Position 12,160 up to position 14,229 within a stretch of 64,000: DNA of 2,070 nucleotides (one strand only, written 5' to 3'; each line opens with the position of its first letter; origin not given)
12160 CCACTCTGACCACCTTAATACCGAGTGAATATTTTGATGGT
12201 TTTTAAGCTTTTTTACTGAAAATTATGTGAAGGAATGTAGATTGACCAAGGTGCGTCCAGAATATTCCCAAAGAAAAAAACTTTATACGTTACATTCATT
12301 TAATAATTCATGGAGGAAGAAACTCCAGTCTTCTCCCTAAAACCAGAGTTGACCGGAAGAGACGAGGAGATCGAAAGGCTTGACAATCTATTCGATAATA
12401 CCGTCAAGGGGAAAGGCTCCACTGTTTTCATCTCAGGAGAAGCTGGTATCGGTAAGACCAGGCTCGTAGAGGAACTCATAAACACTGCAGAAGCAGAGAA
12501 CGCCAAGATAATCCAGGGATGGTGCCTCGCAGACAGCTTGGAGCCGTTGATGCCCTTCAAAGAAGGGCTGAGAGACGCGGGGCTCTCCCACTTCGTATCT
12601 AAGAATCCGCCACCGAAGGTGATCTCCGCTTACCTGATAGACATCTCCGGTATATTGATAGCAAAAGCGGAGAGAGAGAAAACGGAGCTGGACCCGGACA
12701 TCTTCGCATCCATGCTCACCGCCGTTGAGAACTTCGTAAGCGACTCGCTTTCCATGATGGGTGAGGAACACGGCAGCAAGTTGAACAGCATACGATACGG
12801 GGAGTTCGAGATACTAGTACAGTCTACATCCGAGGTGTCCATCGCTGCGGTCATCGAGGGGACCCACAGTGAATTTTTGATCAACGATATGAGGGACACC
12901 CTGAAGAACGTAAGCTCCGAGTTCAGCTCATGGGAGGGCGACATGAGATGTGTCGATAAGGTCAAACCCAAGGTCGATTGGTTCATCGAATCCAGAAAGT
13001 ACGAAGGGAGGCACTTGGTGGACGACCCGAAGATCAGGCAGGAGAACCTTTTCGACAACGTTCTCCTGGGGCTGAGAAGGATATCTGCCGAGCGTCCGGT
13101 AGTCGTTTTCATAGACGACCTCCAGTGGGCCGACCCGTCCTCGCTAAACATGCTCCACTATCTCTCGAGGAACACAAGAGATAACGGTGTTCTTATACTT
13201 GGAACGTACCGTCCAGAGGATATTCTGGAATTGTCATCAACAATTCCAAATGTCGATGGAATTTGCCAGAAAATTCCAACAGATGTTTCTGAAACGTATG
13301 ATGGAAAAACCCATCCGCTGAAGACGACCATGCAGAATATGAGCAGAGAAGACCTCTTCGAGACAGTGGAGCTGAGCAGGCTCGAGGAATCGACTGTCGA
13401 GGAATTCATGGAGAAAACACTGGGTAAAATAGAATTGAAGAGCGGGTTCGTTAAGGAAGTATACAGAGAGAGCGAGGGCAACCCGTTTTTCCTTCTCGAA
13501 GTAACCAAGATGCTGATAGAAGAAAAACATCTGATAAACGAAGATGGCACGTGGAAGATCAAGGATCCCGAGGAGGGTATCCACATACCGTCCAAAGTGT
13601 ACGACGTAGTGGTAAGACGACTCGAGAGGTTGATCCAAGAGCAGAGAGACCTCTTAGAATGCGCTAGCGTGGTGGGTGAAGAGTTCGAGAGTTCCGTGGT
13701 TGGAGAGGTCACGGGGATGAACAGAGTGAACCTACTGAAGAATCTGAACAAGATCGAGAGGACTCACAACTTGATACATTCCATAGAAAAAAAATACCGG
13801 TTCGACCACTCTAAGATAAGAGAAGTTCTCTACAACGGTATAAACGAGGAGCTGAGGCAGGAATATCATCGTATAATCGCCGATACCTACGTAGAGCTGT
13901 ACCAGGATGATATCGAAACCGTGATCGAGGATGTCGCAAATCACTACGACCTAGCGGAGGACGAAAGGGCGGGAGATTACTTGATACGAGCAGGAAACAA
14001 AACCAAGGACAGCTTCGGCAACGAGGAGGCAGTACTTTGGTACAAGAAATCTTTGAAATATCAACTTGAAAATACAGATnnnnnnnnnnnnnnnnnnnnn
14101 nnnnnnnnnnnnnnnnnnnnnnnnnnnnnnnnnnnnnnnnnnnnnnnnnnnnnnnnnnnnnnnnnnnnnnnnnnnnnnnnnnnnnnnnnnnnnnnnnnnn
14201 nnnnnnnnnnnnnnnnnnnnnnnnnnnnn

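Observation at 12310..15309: STAND NTPase with a roadblock/LC7-like domain inserted between Walker A and Walker B, plus a long TPR array and no effector domain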

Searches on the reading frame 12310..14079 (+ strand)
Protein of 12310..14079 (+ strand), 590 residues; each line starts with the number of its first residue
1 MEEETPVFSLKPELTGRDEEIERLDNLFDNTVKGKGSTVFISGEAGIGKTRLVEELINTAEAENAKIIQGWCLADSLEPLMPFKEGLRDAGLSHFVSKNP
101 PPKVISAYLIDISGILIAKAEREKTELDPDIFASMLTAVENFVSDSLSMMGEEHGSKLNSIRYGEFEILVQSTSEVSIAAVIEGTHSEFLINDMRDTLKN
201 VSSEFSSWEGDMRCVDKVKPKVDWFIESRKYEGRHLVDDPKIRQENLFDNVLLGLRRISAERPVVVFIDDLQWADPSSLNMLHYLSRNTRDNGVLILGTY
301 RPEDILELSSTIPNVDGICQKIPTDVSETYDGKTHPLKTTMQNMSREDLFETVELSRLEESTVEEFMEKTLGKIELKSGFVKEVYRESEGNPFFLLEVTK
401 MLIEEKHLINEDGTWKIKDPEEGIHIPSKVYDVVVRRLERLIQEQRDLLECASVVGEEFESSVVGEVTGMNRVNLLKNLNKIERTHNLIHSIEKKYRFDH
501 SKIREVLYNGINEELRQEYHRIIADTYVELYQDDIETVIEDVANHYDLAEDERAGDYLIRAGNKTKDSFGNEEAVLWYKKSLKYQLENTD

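Call 6: search_protein_families(library=pfam, proteins=[window:12310-13911:+], max_evalue=10)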
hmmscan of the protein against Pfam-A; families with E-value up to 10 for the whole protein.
seq(534 aa): 26 families (the best 25 are shown)
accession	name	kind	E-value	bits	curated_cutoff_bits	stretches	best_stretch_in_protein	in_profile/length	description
PF13191.12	AAA_16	-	1.1e-25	91.5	32.6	2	13-143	1-124/167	AAA ATPase domain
PF13401.12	AAA_22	-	1.5e-06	29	27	2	38-67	7-36/130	AAA domain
PF01637.24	ATPase_2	-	0.00023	21.5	33.2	1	17-64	4-48/225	ATPase domain predominantly from Archaea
PF07693.20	KAP_NTPase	-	0.0022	17.8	20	1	18-287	2-176/293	KAP family P-loop domain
PF07728.20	AAA_5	-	0.0025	18.2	22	1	39-61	2-24/139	AAA domain (dynein-related subfamily)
PF20720.3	nSTAND3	-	0.0029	17.7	27.2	1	37-69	18-50/155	Novel STAND NTPase 3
PF05729.18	NACHT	-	0.0042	17.4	26.7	1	38-63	2-27/167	NACHT domain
PF10923.14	BrxC_BrxD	-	0.0063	15.9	22.2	1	15-64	28-77/414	BREX system ATP-binding protein BrxC/D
PF03266.21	NTPase_1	-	0.0095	16.2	23.9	1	39-67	2-30/168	NTPase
PF05970.20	PIF1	-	0.011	15.8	25.9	1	24-66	10-52/223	PIF1-like helicase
PF25199.1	nSTAND_NTPase5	-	0.013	15.7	34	1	25-52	30-57/145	Novel STAND NTPase 5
PF00004.35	AAA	-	0.018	15.9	21.2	1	40-64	2-26/131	ATPase family associated with various cellular activities (AAA)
PF00931.28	NB-ARC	-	0.023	14.4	23.5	1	33-61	15-44/248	NB-ARC domain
PF12775.13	AAA_7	-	0.03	14.3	25.8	1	24-66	22-63/181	P-loop containing dynein motor region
PF00158.32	Sigma54_activat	-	0.037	14.2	20.2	1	16-72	3-58/168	Sigma-54 interaction domain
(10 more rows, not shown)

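Call 7: find_homologous_proteins(query=window:12310-13911:+)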
Query seq(534 aa) (534 aa): 884 proteins with E <= 0.001 among 8000 candidates; the best 120 are listed.
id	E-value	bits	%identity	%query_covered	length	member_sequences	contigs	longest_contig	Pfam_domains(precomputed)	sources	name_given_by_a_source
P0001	6.9e-212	723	62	98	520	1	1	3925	PF13401.13,PF13191.13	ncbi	ncbi:MAG: AAA family ATPase, partial [Thermoplasmata archaeon]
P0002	1.9e-193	662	57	99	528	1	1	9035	PF07693.21,PF13401.13,PF01637.25,PF13191.13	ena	-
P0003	1.8e-190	652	58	99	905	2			PF13431.13,PF13414.13,PF13176.13,PF24885.2,PF13428.13,PF13191.13,PF13374.13,PF10345.16,PF17874.8,PF00515.35,PF13424.13,PF28559.1,PF13432.13,PF13181.13,PF07719.24,PF13174.13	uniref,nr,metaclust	uniref:TPR repeat-containing adenylate/guanylate cyclase n=1 Tax=uncultured organism TaxID=155900 Re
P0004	4.7e-186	638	56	98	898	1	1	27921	PF10602.16,PF13414.13,PF13176.13,PF13428.13,PF13191.13,PF13374.13,PF17874.8,PF00515.35,PF13424.13,PF14938.13,PF13432.13,PF13181.13,PF07719.24,PF13174.13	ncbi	ncbi:MAG: tetratricopeptide repeat protein [Candidatus Thermoplasmatota archaeon]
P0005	2.5e-182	626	54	98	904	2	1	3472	PF10602.16,PF13176.13,PF13428.13,PF13191.13,PF13374.13,PF17874.8,PF00515.35,PF13424.13,PF14938.13,PF13432.13,PF13181.13,PF07719.24,PF13174.13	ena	-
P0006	5.4e-180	618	55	98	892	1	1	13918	PF10602.16,PF13414.13,PF13176.13,PF13428.13,PF13191.13,PF13374.13,PF17874.8,PF00515.35,PF13424.13,PF13432.13,PF13181.13,PF07719.24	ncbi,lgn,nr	ncbi:MAG: tetratricopeptide repeat protein [Euryarchaeota archaeon]|nr:tetratricopeptide repeat prot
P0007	1.0e-178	614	53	98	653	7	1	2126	PF13191.13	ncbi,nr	ncbi:MAG: AAA family ATPase, partial [Thermoplasmata archaeon]|nr:AAA family ATPase [Thermoplasmata 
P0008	8.5e-174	597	53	95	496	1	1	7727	PF07693.21,PF13191.13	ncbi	ncbi:MAG: AAA family ATPase [Thermoplasmata archaeon]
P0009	1.8e-165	570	51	98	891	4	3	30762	PF10602.16,PF13176.13,PF24885.2,PF13428.13,PF13191.13,PF13374.13,PF14559.13,PF17874.8,PF00515.35,PF13424.13,PF28559.1,PF14938.13,PF13432.13,PF13181.13,PF07719.24,PF13174.13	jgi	jgi:adenylate cyclase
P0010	2.4e-165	570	51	98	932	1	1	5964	PF10602.16,PF13431.13,PF13176.13,PF13428.13,PF13191.13,PF13374.13,PF17874.8,PF00515.35,PF13424.13,PF14938.13,PF13432.13,PF13181.13,PF08626.17,PF07719.24,PF13174.13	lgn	-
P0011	5.7e-165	568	52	98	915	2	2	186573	PF10602.16,PF13431.13,PF13414.13,PF13176.13,PF24885.2,PF13428.13,PF13191.13,PF13374.13,PF17874.8,PF00515.35,PF12895.14,PF13424.13,PF14938.13,PF13432.13,PF13181.13,PF07719.24,PF13174.13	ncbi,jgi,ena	-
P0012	1.7e-164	567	51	98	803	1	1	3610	PF13414.13,PF17874.8,PF00515.35,PF13424.13,PF13176.13,PF13181.13,PF07719.24,PF13191.13,PF13374.13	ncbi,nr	ncbi:MAG: tetratricopeptide repeat protein [Thermoplasmata archaeon]|nr:tetratricopeptide repeat pro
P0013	3.7e-164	566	51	98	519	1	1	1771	PF00931.29,PF13191.13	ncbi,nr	ncbi:MAG: AAA family ATPase, partial [Candidatus Heimdallarchaeota archaeon]|nr:AAA family ATPase [C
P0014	5.3e-162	559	50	98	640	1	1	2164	PF01637.25,PF13191.13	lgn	-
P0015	9.0e-160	551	49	98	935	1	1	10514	PF10602.16,PF13414.13,PF13176.13,PF13428.13,PF13191.13,PF13374.13,PF14559.13,PF17874.8,PF00515.35,PF13424.13,PF13432.13,PF13181.13,PF07719.24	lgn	-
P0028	7.6e-130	452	43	98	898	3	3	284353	PF13414.13,PF13176.13,PF13428.13,PF13191.13,PF13374.13,PF10923.15,PF17874.8,PF00515.35,PF13424.13,PF14938.13,PF13432.13,PF13181.13,PF07719.24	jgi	jgi:predicted ATPase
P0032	1.8e-129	451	45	99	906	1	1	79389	PF10602.16,PF13176.13,PF24885.2,PF13428.13,PF13191.13,PF13374.13,PF10923.15,PF17874.8,PF00515.35,PF13424.13,PF21033.5,PF14938.13,PF13181.13,PF07719.24,PF13174.13,PF25515.2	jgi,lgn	-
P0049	2.5e-122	428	42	98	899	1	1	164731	PF13176.13,PF13428.13,PF13191.13,PF13374.13,PF17874.8,PF00515.35,PF12895.14,PF13424.13,PF14938.13,PF13181.13,PF07719.24,PF13174.13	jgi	jgi:predicted ATPase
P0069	3.7e-110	388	40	98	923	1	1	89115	PF10602.16,PF25063.1,PF13414.13,PF13176.13,PF24885.2,PF18768.8,PF13428.13,PF13191.13,PF13374.13,PF14559.13,PF10923.15,PF25068.3,PF17874.8,PF00515.35,PF13424.13,PF28559.1,PF14938.13,PF13432.13,PF13181.13,PF07719.24,PF13174.13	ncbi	-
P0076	6.6e-101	357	48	56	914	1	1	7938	PF10602.16,PF13414.13,PF13176.13,PF24885.2,PF13428.13,PF01637.25,PF13191.13,PF13374.13,PF14559.13,PF17874.8,PF00515.35,PF13424.13,PF14938.13,PF13432.13,PF13181.13,PF07719.24,PF13174.13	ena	-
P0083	6.0e-90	321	49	55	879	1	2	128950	PF10602.16,PF13414.13,PF13176.13,PF13428.13,PF13191.13,PF13374.13,PF10345.16,PF17874.8,PF00515.35,PF13424.13,PF28559.1,PF14938.13,PF13432.13,PF13181.13,PF07719.24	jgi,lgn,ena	jgi:tetratricopeptide (TPR) repeat protein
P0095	9.2e-87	310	48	52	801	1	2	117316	PF12697.14,PF03096.21,PF00561.27,PF12146.16,PF13191.13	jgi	-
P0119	1.5e-82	296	47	52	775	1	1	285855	PF12697.14,PF03096.21,PF00561.27,PF13401.13,PF12146.16,PF13191.13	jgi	-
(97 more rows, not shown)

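Call 28: predict_structure(alignment_id=A2)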
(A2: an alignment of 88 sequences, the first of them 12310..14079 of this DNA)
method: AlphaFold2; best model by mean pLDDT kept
length: 590 residues; sequences in the alignment: 88
mean_pLDDT: 87.0   pTM: 0.67
mean pLDDT of the five models: 87.0, 86.2, 86.1, 85.6, 85.0
residues with pLDDT >= 90: 349; 70-90: 180; 50-70: 36; < 50: 25
segments of 3 or more residues with pLDDT < 50: 308-330
pLDDT, mean of each block of 10 residues (from residue 1): 55 90 98 98 93 97 98 87 95 82 92 90 82 81 79 70 89 92 86 91 84 87 89 72 85 93 98 96 98 98 69 42 39 83 97 96 93 91 87 89 88 89 59 77 94 95 96 95 88 90 88 96 97 95 97 95 93 91 81
secondary structure, 60 per line:
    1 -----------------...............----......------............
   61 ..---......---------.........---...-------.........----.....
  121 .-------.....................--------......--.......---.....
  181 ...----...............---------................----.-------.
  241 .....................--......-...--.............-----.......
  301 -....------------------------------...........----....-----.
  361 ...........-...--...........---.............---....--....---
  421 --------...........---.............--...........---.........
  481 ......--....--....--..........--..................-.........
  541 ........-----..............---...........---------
elements in order: H18-32 E37-42 H49-62 E66-71 H81-89 E103-111 E116-121 H129-149 E158-163 E166-172 E176-183 H188-202 H212-227 H240-261 E264-269 H276-288 E294-300 H302-305 H336-346 E351-354 H360-371 E373-375 H378-388 H392-404 E408-411 E414-417 H429-439 H443-455 E458-460 H461-468 H472-486 E489-492 E495-498 H501-510 H513-530 H532-548 H554-567 H571-581
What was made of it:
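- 13300..13839 (+): Helical domain (res 331-405, GxP motif EGNPFF at res 389-394) and winged-helix domain (res 406-510, conserved F-D-H at res 498-500, the STAND 'MHD-like' His). Secondary structure (call 28).
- On STAND NTPase (AAA_16 / MalT-like clade): Helical and winged-helix secondary structure is predicted at these positions (call 28). The model has pLDDT 87 (call 28).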

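Call 32: fold_search(model_id=the predicted structure, library=pdb)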
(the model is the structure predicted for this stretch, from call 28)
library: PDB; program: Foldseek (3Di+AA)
matches with E <= 10: 1431; with E <= 0.001: 126
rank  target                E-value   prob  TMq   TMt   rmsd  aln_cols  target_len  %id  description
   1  4m9s_B                2.0e-07  1.00  0.34  0.39  12.6       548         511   13  crystal structure of CED-4 bound CED-3 fragment (released 2013-10-23)
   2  8bob_C                3.9e-07  1.00  0.22  0.30  25.7       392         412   14  Structural basis for negative regulation of the maltose system (released 2023-10-18)
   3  9c57_F                8.9e-07  1.00  0.28  0.36  12.9       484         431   11  Reconstituted P400 Subcomplex of the human TIP60 complex (released 2024-08-21)
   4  6gej_V                9.8e-07  1.00  0.27  0.34  13.7       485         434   12  Chromatin remodeller-nucleosome complex at 3.6 A resolution. (released 2018-10-17)
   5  9ca7_F                1.0e-06  1.00  0.29  0.37  14.3       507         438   10  Cryo-EM structure of human SRCAP-nucleosome complex in the fully-engaged state (composite structure) (released 2025-06-18)
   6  6mfv_A                1.3e-06  1.00  0.26  0.24  27.2       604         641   13  Crystal structure of the Signal Transduction ATPase with Numerous Domains (STAND) protein with a tetratricopeptide rep (released 2019-02-20)
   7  8qyv_U                1.5e-06  1.00  0.28  0.35  13.9       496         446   10  SWR1-hexasome complex (released 2024-10-02)
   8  9ca7_J                1.7e-06  1.00  0.28  0.37  13.8       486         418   11  Cryo-EM structure of human SRCAP-nucleosome complex in the fully-engaged state (composite structure) (released 2025-06-18)
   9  8eu9_U                2.2e-06  1.00  0.27  0.35  15.0       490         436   11  Class1 of the INO80-Nucleosome complex (released 2023-07-12)
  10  9b1d_H                2.3e-06  1.00  0.29  0.36  14.0       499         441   11  Cryo-EM structure of native SWR1 bound to DNA (composite structure) (released 2024-10-09)
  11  7zi4_D                2.4e-06  1.00  0.29  0.37  14.2       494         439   10  Cryo-EM structure of the human INO80 complex bound to a WT nucleosome (released 2023-04-19)
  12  9cac_J                2.5e-06  1.00  0.29  0.38  14.1       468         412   12  Cryo-EM structure of the RuvBL lobe of the native human TIP60 complex (composite structure) (released 2025-06-18)
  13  9ca7_H                2.5e-06  1.00  0.30  0.38  13.1       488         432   11  Cryo-EM structure of human SRCAP-nucleosome complex in the fully-engaged state (composite structure) (released 2025-06-18)
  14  8qyv_X                2.5e-06  1.00  0.27  0.34  16.1       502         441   12  SWR1-hexasome complex (released 2024-10-02)
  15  9cac_E                3.5e-06  1.00  0.26  0.34  12.8       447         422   11  Cryo-EM structure of the RuvBL lobe of the native human TIP60 complex (composite structure) (released 2025-06-18)
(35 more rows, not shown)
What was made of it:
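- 13300..13839 (+): Foldseek hits to CED-4, MalT and 6mfv (call 32).
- On STAND NTPase (AAA_16 / MalT-like clade): Foldseek: CED-4 (4m9s) E 2e-7, MalT (8bob) E 3.9e-7, STAND-TPR (6mfv) E 1.3e-6 (call 32).
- Closest known: MalT-type. Same: Foldseek hits at E 4e-7 to 1e-6 (call 32).
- Closest known: RuvBL1/RuvBL2. Same: An AAA+ ATPase with an entire extra domain inserted between Walker A and Walker B. Foldseek aligns the 590-aa model to many RuvBL chains (E about 1e-6; call 32), which is consistent with a topologically similar insertion site.
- The 590-aa AF2 model has pLDDT 87 (call 28) and matches CED-4, MalT, the 6mfv STAND-TPR protein and Cdc6 (call 32).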

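Call 34: find_encoding_contigs(protein=P0011, flank=8000, max_places=2)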
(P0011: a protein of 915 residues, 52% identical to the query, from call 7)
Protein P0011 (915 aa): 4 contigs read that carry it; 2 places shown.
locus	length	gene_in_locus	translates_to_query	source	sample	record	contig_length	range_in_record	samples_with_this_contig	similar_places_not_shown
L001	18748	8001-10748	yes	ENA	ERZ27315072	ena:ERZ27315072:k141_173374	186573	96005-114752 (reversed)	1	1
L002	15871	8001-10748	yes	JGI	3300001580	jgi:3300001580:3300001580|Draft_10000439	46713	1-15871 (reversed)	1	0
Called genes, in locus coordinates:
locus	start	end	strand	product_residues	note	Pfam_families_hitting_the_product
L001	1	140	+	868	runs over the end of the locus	PF01637:ATPase_2 (faint), PF13191:AAA_16, PF17874:TPR_MalT (weak), PF00515:TPR_1 (weak), PF07719:TPR_2 (weak), PF13181:TPR_8 (faint), PF13374:TPR_10 (faint), PF13424:TPR_12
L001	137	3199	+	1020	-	PF13191:AAA_16, PF07719:TPR_2 (faint), PF13176:TPR_7 (faint), PF13181:TPR_8 (faint), PF13424:TPR_12, PF17874:TPR_MalT, PF24885:TPR_NPHP3 (weak), PF13424:TPR_12, +7 more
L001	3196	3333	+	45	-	-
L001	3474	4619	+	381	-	PF01637:ATPase_2 (weak), PF07693:KAP_NTPase (weak), PF13191:AAA_16, PF13401:AAA_22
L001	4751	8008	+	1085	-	PF13191:AAA_16, PF07719:TPR_2 (faint), PF13428:TPR_14 (faint), PF13191:AAA_16, PF13176:TPR_7 (faint), PF13424:TPR_12 (weak), PF17874:TPR_MalT, PF13424:TPR_12 (weak), +4 more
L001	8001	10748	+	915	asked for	PF13191:AAA_16, PF14938:SNAP (faint), PF13191:AAA_16 (weak), PF07719:TPR_2 (faint), PF13432:TPR_16 (faint), PF13424:TPR_12, PF17874:TPR_MalT, PF13424:TPR_12 (weak), +11 more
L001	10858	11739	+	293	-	PF00071:Ras, PF08477:Roc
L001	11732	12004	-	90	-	-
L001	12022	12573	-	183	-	PF00025:Arf, PF00071:Ras, PF04670:Gtr1_RagA, PF08477:Roc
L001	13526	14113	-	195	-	PF01987:AIM24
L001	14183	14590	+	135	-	-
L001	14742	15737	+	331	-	-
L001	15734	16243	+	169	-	PF00692:dUTPase, PF22769:DCD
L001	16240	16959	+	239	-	PF00702:Hydrolase, PF13419:HAD_2, PF13242:Hydrolase_like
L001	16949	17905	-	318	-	PF18093:Trm5_N (weak), PF25133:TYW2_N_2, PF02475:TRM5-TYW2_MTfase, PF05175:MTS (weak), PF06325:PrmA (weak), PF13847:Methyltransf_31, PF13649:Methyltransf_25 (weak)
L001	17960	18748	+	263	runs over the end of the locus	PF00590:TP_methylase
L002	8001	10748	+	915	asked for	PF13191:AAA_16, PF14938:SNAP (faint), PF13191:AAA_16 (weak), PF07719:TPR_2 (faint), PF13432:TPR_16 (faint), PF13424:TPR_12, PF17874:TPR_MalT, PF13424:TPR_12 (weak), +11 more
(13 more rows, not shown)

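Call 35: find_encoding_contigs(protein=P0028, flank=8000, max_places=2)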
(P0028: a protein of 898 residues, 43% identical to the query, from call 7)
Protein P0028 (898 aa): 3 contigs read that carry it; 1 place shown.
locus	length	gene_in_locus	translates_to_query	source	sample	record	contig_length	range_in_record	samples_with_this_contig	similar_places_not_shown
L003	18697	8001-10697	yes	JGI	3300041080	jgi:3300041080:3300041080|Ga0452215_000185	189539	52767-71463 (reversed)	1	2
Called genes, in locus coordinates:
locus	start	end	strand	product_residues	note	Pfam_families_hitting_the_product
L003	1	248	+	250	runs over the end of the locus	PF02754:CCG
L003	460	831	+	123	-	-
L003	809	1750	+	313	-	PF00037:Fer4 (weak), PF12837:Fer4_6, PF12838:Fer4_7 (faint), PF13237:Fer4_10, PF14697:Fer4_21 (weak), PF13187:Fer4_9 (weak), PF13484:Fer4_16 (faint), PF27217:AF_0155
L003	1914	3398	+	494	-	PF08984:DUF1858, PF04282:DUF438, PF01814:Hemerythrin, PF13596:PAS_10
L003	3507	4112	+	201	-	-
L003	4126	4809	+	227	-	PF08843:AbiEii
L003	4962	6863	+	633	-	PF03063:Prismane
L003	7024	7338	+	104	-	PF03683:UPF0175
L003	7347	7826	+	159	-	PF11848:DUF3368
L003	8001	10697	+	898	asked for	PF10923:BrxC_BrxD (weak), PF13191:AAA_16, PF00515:TPR_1 (faint), PF07719:TPR_2 (faint), PF13176:TPR_7 (faint), PF13181:TPR_8 (faint), PF13374:TPR_10 (faint), PF13424:TPR_12, +5 more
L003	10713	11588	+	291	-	PF00009:GTP_EFTU (weak), PF00025:Arf, PF00071:Ras, PF04670:Gtr1_RagA (weak), PF08477:Roc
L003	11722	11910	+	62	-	-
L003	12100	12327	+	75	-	-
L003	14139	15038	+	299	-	-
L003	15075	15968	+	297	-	PF25174:Beta-prop_THOC3 (faint), PF26549:Tricorn_N (faint), PF26550:Tricorn_2nd (faint), PF12894:ANAPC4_WD40 (faint), PF07676:PD40 (faint)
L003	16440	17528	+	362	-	PF25470:DUF7901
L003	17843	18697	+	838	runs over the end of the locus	PF22148:Fervidolysin_NPro-like, PF00082:Peptidase_S8, PF00041:fn3 (weak)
